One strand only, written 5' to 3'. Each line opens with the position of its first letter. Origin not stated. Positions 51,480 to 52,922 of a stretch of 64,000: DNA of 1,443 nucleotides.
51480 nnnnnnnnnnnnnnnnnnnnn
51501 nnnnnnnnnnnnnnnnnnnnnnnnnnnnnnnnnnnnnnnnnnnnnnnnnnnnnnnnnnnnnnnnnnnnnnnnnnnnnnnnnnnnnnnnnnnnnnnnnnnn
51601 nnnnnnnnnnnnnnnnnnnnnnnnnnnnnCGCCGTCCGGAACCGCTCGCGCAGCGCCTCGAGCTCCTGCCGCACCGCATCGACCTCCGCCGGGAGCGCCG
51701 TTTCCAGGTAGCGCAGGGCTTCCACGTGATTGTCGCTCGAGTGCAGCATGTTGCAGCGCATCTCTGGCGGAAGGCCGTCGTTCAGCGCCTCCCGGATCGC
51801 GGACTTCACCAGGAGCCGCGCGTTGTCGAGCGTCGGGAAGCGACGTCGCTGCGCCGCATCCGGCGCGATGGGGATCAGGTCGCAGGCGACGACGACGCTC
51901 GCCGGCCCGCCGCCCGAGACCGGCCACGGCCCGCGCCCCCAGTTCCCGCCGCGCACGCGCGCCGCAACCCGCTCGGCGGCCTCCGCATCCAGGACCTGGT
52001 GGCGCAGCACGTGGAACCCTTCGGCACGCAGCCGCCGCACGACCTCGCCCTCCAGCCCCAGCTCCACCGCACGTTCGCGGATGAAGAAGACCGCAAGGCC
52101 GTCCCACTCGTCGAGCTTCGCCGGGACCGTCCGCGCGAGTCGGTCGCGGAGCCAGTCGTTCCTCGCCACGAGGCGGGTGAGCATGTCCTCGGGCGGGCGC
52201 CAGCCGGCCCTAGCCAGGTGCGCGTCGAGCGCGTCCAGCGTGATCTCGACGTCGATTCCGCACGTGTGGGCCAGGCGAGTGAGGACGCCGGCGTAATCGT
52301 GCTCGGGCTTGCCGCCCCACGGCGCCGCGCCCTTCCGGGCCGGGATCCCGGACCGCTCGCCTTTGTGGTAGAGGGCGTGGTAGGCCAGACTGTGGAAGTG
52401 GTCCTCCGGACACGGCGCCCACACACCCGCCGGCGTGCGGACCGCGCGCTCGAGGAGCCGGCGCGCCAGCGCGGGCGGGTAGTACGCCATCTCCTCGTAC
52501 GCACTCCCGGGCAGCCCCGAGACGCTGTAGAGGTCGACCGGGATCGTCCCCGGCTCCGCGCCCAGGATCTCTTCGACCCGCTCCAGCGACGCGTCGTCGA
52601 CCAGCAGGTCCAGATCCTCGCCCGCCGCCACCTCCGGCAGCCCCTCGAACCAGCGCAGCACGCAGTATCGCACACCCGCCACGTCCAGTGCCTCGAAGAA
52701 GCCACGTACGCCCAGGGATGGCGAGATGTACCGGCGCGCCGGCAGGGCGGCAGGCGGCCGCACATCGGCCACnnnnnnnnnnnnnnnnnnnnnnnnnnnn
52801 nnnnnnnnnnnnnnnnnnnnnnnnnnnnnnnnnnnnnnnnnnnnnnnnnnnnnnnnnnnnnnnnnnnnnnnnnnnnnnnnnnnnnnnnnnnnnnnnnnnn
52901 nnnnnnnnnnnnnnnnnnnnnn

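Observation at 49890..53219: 1109-aa ORF in the EPS operon combining NTase-like, NDK-like, kinase-like and beta-propeller-phytase-like modules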

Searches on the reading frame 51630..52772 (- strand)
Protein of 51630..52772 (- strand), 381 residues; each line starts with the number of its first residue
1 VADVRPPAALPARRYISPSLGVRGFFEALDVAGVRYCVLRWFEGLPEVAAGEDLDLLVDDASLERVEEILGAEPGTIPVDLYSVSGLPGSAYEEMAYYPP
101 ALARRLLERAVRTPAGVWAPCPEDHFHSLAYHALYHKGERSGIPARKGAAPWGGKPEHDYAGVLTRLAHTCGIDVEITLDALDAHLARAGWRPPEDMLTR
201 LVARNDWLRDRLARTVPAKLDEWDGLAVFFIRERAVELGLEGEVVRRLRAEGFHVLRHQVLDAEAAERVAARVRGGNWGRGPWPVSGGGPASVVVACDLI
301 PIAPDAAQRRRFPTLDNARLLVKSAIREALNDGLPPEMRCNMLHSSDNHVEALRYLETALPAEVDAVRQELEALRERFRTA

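Call 35: predict_structure(alignment_id=A3)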
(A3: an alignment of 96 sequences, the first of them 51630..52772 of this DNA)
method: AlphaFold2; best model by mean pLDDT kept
length: 381 residues; sequences in the alignment: 96
mean_pLDDT: 94.9   pTM: 0.90
mean pLDDT of the five models: 94.9, 93.9, 93.7, 93.6, 93.4
residues with pLDDT >= 90: 343; 70-90: 30; 50-70: 5; < 50: 3
segments of 3 or more residues with pLDDT < 50: 1-3
pLDDT, mean of each block of 10 residues (from residue 1): 61 95 98 98 94 96 97 97 95 93 98 98 98 97 96 92 98 98 98 92 94 86 96 98 98 98 97 89 94 98 96 94 97 97 96 96 98 95 81
secondary structure, 60 per line:
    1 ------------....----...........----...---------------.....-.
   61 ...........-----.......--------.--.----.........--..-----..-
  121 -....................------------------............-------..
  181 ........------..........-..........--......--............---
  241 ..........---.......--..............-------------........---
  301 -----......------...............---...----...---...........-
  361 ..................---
elements in order: E13-16 H21-31 E36-38 E54-58 H60-71 E77-83 H100-108 H122-141 H160-171 H179-188 H195-204 H206-215 H218-223 E226-232 H233-237 H241-250 E254-260 H263-276 E290-297 H306-311 H318-332 E343-345 H349-359 H361-378

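Call 38: fold_search(model_id=the predicted structure, library=pdb)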
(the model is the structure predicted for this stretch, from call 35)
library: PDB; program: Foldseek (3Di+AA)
matches with E <= 10: 732; with E <= 0.001: 10
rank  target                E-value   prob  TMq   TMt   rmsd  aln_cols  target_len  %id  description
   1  4ane_B                2.0e-04  1.00  0.21  0.54   7.6       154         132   17  R80N MUTANT OF NUCLEOSIDE DIPHOSPHATE KINASE FROM MYCOBACTERIUM TUBERCULOSIS (released 2013-03-13)
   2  4ane_D                2.4e-04  1.00  0.21  0.53   7.7       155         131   16  R80N MUTANT OF NUCLEOSIDE DIPHOSPHATE KINASE FROM MYCOBACTERIUM TUBERCULOSIS (released 2013-03-13)
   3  4ane_F                3.0e-04  1.00  0.20  0.53   7.8       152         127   16  R80N MUTANT OF NUCLEOSIDE DIPHOSPHATE KINASE FROM MYCOBACTERIUM TUBERCULOSIS (released 2013-03-13)
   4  4ane_A                3.6e-04  1.00  0.21  0.51   7.3       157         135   16  R80N MUTANT OF NUCLEOSIDE DIPHOSPHATE KINASE FROM MYCOBACTERIUM TUBERCULOSIS (released 2013-03-13)
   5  7jrj_K                5.1e-04  1.00  0.21  0.44   7.5       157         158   18  Chlamydomonas reinhardtii radial spoke head and neck (recombinant) (released 2020-12-16)
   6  4and_B                6.0e-04  1.00  0.21  0.53   6.9       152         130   16  CRYSTAL FORM II OF THE D93N MUTANT OF NUCLEOSIDE DIPHOSPHATE KINASE FROM MYCOBACTERIUM TUBERCULOSIS (released 2013-03-13)
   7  4anc                  7.6e-04  1.00  0.21  0.52   5.5       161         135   16  CRYSTAL FORM I OF THE D93N MUTANT OF NUCLEOSIDE DIPHOSPHATE KINASE FROM MYCOBACTERIUM TUBERCULOSIS (released 2013-03-13)
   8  3b6b_A                8.1e-04  1.00  0.22  0.55   5.4       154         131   14  Crystal structure of Acanthamoeba polyphaga mimivirus nucleoside diphosphate kinase complexed with dGDP (released 2008-11-04)
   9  5bxi_C                9.1e-04  1.00  0.21  0.49   6.4       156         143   17  1.7 Angstrom Resolution Crystal Structure of Putative Nucleoside Diphosphate Kinase from Toxoplasma gondii with Tyrosi (released 2015-06-24)
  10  1vya_A                9.1e-04  1.00  0.22  0.48   6.5       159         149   14  Identification and characterization of the first plant G-quadruplex binding protein encoded by the Zea mays L. nucleos (released 2015-04-08)
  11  3evw_B                1.1e-03  1.00  0.21  0.52   6.3       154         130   14  Crystal structure of the Mimivirus NDK R107G mutant complexed with dTDP (released 2009-08-11)
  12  1nb2                  1.2e-03  1.00  0.22  0.50   6.2       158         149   18  Crystal Structure of Nucleoside Diphosphate Kinase from Bacillus Halodenitrificans (released 2003-05-06)
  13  3fcw_A                1.2e-03  1.00  0.21  0.52   6.4       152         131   16  Crystal structure of the Mimivirus NDK N62L mutant complexed with UDP (released 2009-08-11)
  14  6qa2_A                1.2e-03  1.00  0.20  0.52   7.7       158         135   16  R80A MUTANT OF NUCLEOSIDE DIPHOSPHATE KINASE FROM MYCOBACTERIUM TUBERCULOSIS (released 2019-02-27)
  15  3b6b_B                1.4e-03  1.00  0.21  0.54   6.6       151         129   12  Crystal structure of Acanthamoeba polyphaga mimivirus nucleoside diphosphate kinase complexed with dGDP (released 2008-11-04)
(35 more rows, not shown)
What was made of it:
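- On Nucleoside-diphosphate kinase (PF00334): The top 50 Foldseek PDB hits are all NDKs, prob 1.0, TM 0.5-0.58 (calls 35, 38).
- Checked: The model has pLDDT 94.9, and the top 50 PDB hits are all nucleoside-diphosphate kinases (E 2e-4, prob 1.0, TM 0.5-0.58; calls 35, 38).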

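Call 48: find_related_loci(query=A3, collection=genome_contigs, flank=10000)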
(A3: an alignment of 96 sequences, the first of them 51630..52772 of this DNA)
Query A3 (381 aa) in genome_contigs; peptide patterns used: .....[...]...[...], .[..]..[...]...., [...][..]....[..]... (x = any residue, [..] = any of these).
310 stretches matched a pattern; 259 encode a relative of the query (tblastn E <= 1e-3); the best 80 are kept; 80 distinct loci.
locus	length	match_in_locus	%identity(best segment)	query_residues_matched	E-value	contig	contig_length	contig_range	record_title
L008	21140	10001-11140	78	1-380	5e-177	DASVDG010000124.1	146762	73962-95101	MAG TPA_asm: Longimicrobiales bacterium isolate SMAG_U2027 k141_289417, whole genome shotgun sequence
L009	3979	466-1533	56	12-367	4e-121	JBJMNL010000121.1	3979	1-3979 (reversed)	MAG: Gemmatimonadaceae bacterium isolate H3_18_all_fractions_metab_8_73_36 k255_1927551, whole genome shotgun sequence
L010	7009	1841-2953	48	12-380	3e-118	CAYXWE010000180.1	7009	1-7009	MAG TPA_asm: uncultured Pleurocapsa sp. isolate binchicken_co306_3 genome assembly, contig: NODE_1959_length_7009_cov_5.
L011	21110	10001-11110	48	12-380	2e-117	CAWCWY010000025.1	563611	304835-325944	MAG: uncultured cyanobacterium isolate MFD03250.bin.2.89 genome assembly, contig: contig_28730, whole genome shotgun seq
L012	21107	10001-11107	47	12-380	3e-117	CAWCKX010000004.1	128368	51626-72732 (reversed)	MAG: uncultured cyanobacterium isolate MFD01721.bin.3.143 genome assembly, contig: contig_71023, whole genome shotgun se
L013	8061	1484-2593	48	12-380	1e-115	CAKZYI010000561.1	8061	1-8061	MAG TPA_asm: uncultured Pleurocapsa sp. isolate SRR3401483_bin.89_CONCOCT_v1.1_MAG genome assembly, contig: ERZ1740059.3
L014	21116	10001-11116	48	12-380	2e-115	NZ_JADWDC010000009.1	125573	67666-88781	Waterburya agarophytonicola KI4 NODE_45_length_125573_cov_246.596839, whole genome shotgun sequence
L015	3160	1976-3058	51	5-367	3e-112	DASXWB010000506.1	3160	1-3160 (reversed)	MAG TPA_asm: Lacipirellulaceae bacterium isolate SMAG_U4760 k141_307398, whole genome shotgun sequence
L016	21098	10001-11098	49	12-381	5e-109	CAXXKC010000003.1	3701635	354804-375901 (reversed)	MAG: Thermoguttaceae bacterium isolate 5b24180d-8fb2-49eb-a4f7-d23e2dbf3f86 genome assembly, contig: contig_3, whole gen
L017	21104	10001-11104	50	12-381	3e-108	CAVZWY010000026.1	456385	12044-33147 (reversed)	MAG: uncultured Planctomycetaceae bacterium isolate MFD02416.bin.2.64 genome assembly, contig: contig_58260, whole genom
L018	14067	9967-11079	49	5-377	2e-108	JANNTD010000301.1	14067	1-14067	MAG: Planctomycetota bacterium isolate SOY_31_concoct_37_sub SOY_31_k141_2100737, whole genome shotgun sequence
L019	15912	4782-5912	46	12-381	5e-117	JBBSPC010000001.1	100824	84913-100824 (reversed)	MAG: Chroococcales cyanobacterium isolate LS6_sbin.46 LS6_sbin.46_K_1609747_L_100824_cov_29.0156, whole genome shotgun s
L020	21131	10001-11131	51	12-381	1e-105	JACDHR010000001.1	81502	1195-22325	MAG: Gemmatimonadetes bacterium isolate MGR_bin443 SD2911_NODE_20_length_81502_cov_2.176209, whole genome shotgun sequen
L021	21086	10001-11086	48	5-367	2e-103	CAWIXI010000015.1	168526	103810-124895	MAG: uncultured Planctomycetota bacterium isolate MFD05684.bin.2.17 genome assembly, contig: contig_60119, whole genome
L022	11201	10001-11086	45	12-375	6e-101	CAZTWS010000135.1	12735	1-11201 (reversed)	MAG TPA_asm: uncultured Planctomycetaceae bacterium isolate SRP344714_co2_482 genome assembly, contig: NODE_12889_length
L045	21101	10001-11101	47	13-380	1e-92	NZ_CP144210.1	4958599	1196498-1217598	Pengzhenrongella phosphoraccumulans strain M0-14 chromosome, complete genome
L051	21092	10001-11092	46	15-377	4e-91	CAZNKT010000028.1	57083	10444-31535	MAG TPA_asm: uncultured Pirellulales bacterium isolate SRP214966_co2_128 genome assembly, contig: NODE_511_length_57083_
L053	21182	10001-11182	42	1-376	9e-91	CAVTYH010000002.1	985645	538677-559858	MAG: Pirellulales bacterium isolate MFD04944.bin.2.167 genome assembly, contig: contig_47411, whole genome shotgun seque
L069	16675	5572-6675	45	12-377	2e-87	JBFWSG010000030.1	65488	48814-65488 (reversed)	MAG: Pirellulales bacterium isolate CA_2019_TPBF_224 NODE_3270_length_65488_cov_24.587889_TPBF, whole genome shotgun seq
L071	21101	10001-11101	43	10-371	4e-87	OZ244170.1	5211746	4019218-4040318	MAG: Bythopirellula sp. isolate f6878414-ee93-430e-8b6d-a8950867fc93 genome assembly, chromosome: 1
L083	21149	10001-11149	42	10-381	1e-85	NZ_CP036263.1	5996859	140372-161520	Adhaeretor mobilis strain HG15A2 chromosome, complete genome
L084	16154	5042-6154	39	13-380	2e-85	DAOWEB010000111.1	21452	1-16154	MAG TPA_asm: Spirochaetaceae bacterium isolate CSMAG_1928 CSMAG_1928_k141_346714_length_21452_cov_9.7868, whole genome s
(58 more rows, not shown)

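Call 61: search_protein_families(library=pfam, proteins=[L084:10526-11581:+, L008:11995-13101:+, L084:6852-7700:+, L084:7707-8582:+, L084:3751-4983:+, L045:2-580:-], max_evalue=0.01)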
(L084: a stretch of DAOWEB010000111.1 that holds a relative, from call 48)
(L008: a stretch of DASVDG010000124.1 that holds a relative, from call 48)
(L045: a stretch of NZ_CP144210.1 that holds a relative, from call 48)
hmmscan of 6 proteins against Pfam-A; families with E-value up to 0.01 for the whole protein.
L084:10526-11581:+ (352 aa): 1 family
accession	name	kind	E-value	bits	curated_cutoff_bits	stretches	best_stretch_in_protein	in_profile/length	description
PF02333.21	Phytase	-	3.4e-37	128.8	21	1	37-329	48-333/375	Phytase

L008:11995-13101:+ (369 aa): 0 families

L084:6852-7700:+ (283 aa): 3 families
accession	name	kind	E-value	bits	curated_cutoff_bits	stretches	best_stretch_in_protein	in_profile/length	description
PF00535.33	Glycos_transf_2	-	2.2e-28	99.7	23.3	1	13-143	1-131/168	Glycosyl transferase family 2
PF10111.15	Glyco_tranf_2_2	-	7.4e-12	45.8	27.3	1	35-205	22-205/276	Glycosyltransferase like family 2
PF13641.12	Glyco_tranf_2_3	-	1.9e-08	35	27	1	10-125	1-119/230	Glycosyltransferase like family 2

L084:7707-8582:+ (292 aa): 0 families

L084:3751-4983:+ (411 aa): 0 families

L045:2-580:- (193 aa): 1 family
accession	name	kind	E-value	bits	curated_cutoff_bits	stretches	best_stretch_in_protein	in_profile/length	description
PF02333.21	Phytase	-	1e-20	74.5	21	1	42-192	14-171/375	Phytase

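Call 64: search_protein_families(library=pfam, proteins=[L051:7509-9251:-, L053:12799-14427:-, L069:1939-3669:-, L071:6419-8047:-, L083:6445-8058:-, L083:19086-20504:-, L053:7488-9326:-], max_evalue=0.01)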
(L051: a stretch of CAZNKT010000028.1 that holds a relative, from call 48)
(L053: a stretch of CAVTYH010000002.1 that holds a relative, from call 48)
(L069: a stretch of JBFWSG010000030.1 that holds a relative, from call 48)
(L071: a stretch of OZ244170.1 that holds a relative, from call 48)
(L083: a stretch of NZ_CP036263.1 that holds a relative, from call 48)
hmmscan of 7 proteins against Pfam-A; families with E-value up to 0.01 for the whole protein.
L051:7509-9251:- (581 aa): 6 families
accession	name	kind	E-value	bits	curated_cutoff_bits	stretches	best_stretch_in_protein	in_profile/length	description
PF00535.33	Glycos_transf_2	-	2e-08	34.8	23.3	1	279-333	1-62/168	Glycosyl transferase family 2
PF06293.20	Kdo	-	1e-07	32.1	21.3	1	108-207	68-172/207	Lipopolysaccharide kinase (Kdo/WaaP) family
PF00069.31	Pkinase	-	2.2e-05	24.4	31.7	1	133-200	73-141/263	Protein kinase domain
PF01636.29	APH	-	2.8e-05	24.4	23.2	0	109-169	48-107/239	Phosphotransferase enzyme family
PF13704.12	Glyco_tranf_2_4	-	0.00083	20.2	27.5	1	285-364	1-87/98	Glycosyl transferase family 2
PF03109.22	ABC1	-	0.0043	16.6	22.9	1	129-206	139-216/244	ABC1 atypical kinase-like domain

L053:12799-14427:- (543 aa): 5 families
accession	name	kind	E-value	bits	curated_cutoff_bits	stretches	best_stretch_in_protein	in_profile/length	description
PF00069.31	Pkinase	-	3e-46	158.4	31.7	1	128-378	1-255/263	Protein kinase domain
PF07714.23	PK_Tyr_Ser-Thr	-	6e-32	111.4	23.1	1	132-348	5-225/258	Protein tyrosine and serine/threonine kinase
PF13490.11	zf-HC2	-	3.7e-05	24.2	22.2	1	20-43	12-35/35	Putative zinc-finger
PF01636.29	APH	-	0.00013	22.2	23.2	1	173-276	89-199/239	Phosphotransferase enzyme family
PF03109.22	ABC1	-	0.0037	16.9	22.9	0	203-279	145-219/244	ABC1 atypical kinase-like domain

L069:1939-3669:- (577 aa): 9 families
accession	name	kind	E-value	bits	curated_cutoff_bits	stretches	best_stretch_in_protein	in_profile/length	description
PF06293.20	Kdo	-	3.9e-11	43.2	21.3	1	74-219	29-180/207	Lipopolysaccharide kinase (Kdo/WaaP) family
PF00535.33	Glycos_transf_2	-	1.6e-06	28.6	23.3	1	285-335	1-58/168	Glycosyl transferase family 2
PF00069.31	Pkinase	-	2.4e-06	27.6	31.7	1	137-213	73-150/263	Protein kinase domain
PF14531.12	Kinase-like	-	9.5e-05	22.2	25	1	166-216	150-200/289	Kinase-like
PF03109.22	ABC1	-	0.00031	20.4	22.9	1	137-221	143-227/244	ABC1 atypical kinase-like domain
PF01636.29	APH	-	0.00066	19.9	23.2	1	171-209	156-198/239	Phosphotransferase enzyme family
PF13704.12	Glyco_tranf_2_4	-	0.001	19.9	27.5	1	292-386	2-97/98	Glycosyl transferase family 2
PF19974.5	TCAD9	-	0.0036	17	40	1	181-217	298-333/429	Ternary complex associated domain 9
PF07714.23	PK_Tyr_Ser-Thr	-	0.0084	15.9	23.1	0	135-222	74-163/258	Protein tyrosine and serine/threonine kinase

L071:6419-8047:- (543 aa): 7 families
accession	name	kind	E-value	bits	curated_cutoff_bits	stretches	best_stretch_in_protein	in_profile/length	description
PF06293.20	Kdo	-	2.6e-13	50.3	21.3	1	92-208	50-171/207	Lipopolysaccharide kinase (Kdo/WaaP) family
PF00535.33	Glycos_transf_2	-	4.6e-09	36.9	23.3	1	282-356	1-83/168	Glycosyl transferase family 2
PF00069.31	Pkinase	-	9.7e-08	32.2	31.7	1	132-210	70-149/263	Protein kinase domain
PF01163.29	RIO1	-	1.6e-05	25.1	22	1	76-204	30-149/187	RIO domain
PF07714.23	PK_Tyr_Ser-Thr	-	9.4e-05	22.3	23.1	1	134-203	75-146/258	Protein tyrosine and serine/threonine kinase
PF01636.29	APH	-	0.00045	20.5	23.2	0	95-178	32-110/239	Phosphotransferase enzyme family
PF13704.12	Glyco_tranf_2_4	-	0.0025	18.7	27.5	0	289-338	2-52/98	Glycosyl transferase family 2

L083:6445-8058:- (538 aa): 6 families
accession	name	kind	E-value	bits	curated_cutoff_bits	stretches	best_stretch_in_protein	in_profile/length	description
PF06293.20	Kdo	-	5.6e-11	42.7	21.3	1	89-200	52-168/207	Lipopolysaccharide kinase (Kdo/WaaP) family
PF00535.33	Glycos_transf_2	-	1.5e-09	38.4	23.3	1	277-320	1-47/168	Glycosyl transferase family 2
PF00069.31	Pkinase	-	5.5e-09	36.2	31.7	1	127-207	70-151/263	Protein kinase domain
PF07714.23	PK_Tyr_Ser-Thr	-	5.6e-05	23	23.1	1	128-197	74-145/258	Protein tyrosine and serine/threonine kinase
PF01636.29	APH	-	0.0015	18.7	23.2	0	103-202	45-119/239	Phosphotransferase enzyme family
PF13704.12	Glyco_tranf_2_4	-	0.0078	17.1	27.5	0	284-333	2-52/98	Glycosyl transferase family 2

L083:19086-20504:- (473 aa): 6 families
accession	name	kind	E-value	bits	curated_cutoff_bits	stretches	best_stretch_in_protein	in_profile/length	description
PF06293.20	Kdo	-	5.7e-11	42.7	21.3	1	91-235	39-189/207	Lipopolysaccharide kinase (Kdo/WaaP) family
PF00069.31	Pkinase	-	1.1e-09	38.5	31.7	1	143-224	72-154/263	Protein kinase domain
PF01636.29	APH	-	0.00012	22.4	23.2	1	170-214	144-196/239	Phosphotransferase enzyme family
PF19974.5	TCAD9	-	0.0002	21.1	40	1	188-218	298-327/429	Ternary complex associated domain 9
PF03109.22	ABC1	-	0.0012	18.4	22.9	1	140-218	139-217/244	ABC1 atypical kinase-like domain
PF01633.27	Choline_kinase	-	0.0024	17.7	29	1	186-213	161-189/300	Choline/ethanolamine kinase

L053:7488-9326:- (613 aa): 3 families
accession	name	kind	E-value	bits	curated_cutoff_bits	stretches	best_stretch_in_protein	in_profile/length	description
PF00535.33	Glycos_transf_2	-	1.3e-13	51.7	23.3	1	307-423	2-119/168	Glycosyl transferase family 2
PF06293.20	Kdo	-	3.5e-10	40.1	21.3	1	135-257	68-195/207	Lipopolysaccharide kinase (Kdo/WaaP) family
PF00069.31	Pkinase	-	1.1e-05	25.5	31.7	1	160-239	73-153/263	Protein kinase domain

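Call 75: search_protein_representatives(protein=window:51630-52772:-)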
Query: 381 residues. Proteins with E-value up to 0.001 (for the whole library): 982; up to 1e-10: 795; up to 1e-30: 487. The best 150 are listed.
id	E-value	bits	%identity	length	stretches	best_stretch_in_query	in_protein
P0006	1.6e-140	485.0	61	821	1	9-380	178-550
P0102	2.8e-118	411.8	54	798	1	12-378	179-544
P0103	5.3e-117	407.6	56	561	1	11-366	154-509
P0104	2.8e-115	402.0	55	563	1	7-374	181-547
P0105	8.7e-110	383.9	50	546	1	7-376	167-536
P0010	8.5e-109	380.6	53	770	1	11-380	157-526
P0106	4.2e-107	375.0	52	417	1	4-365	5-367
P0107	4.5e-107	374.9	49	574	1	11-372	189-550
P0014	7.5e-106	370.9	52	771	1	10-381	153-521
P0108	1.3e-105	370.1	50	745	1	5-373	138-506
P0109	2.8e-104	365.8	53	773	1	7-380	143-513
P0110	5.4e-101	354.9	48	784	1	11-378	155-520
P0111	2.3e-100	352.8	47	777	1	6-380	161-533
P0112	3.1e-100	352.4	48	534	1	6-368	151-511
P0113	8.9e-100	350.9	44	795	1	12-380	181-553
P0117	1.1e-97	344.1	49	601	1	11-373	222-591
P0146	3.4e-86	306.2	46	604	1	11-370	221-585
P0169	1.3e-79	284.5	41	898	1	9-371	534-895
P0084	7.5e-74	265.6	45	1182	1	11-373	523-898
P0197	2.1e-73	264.1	42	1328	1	9-362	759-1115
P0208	8.4e-71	255.5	39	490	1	12-378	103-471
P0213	5.9e-70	252.7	40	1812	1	12-375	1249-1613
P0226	3.2e-67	243.7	41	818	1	9-358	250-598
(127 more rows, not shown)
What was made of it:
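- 259 relatives in GTDB species representatives across at least nine phyla (call 48), and 487-982 clusters at 50% identity (call 75).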
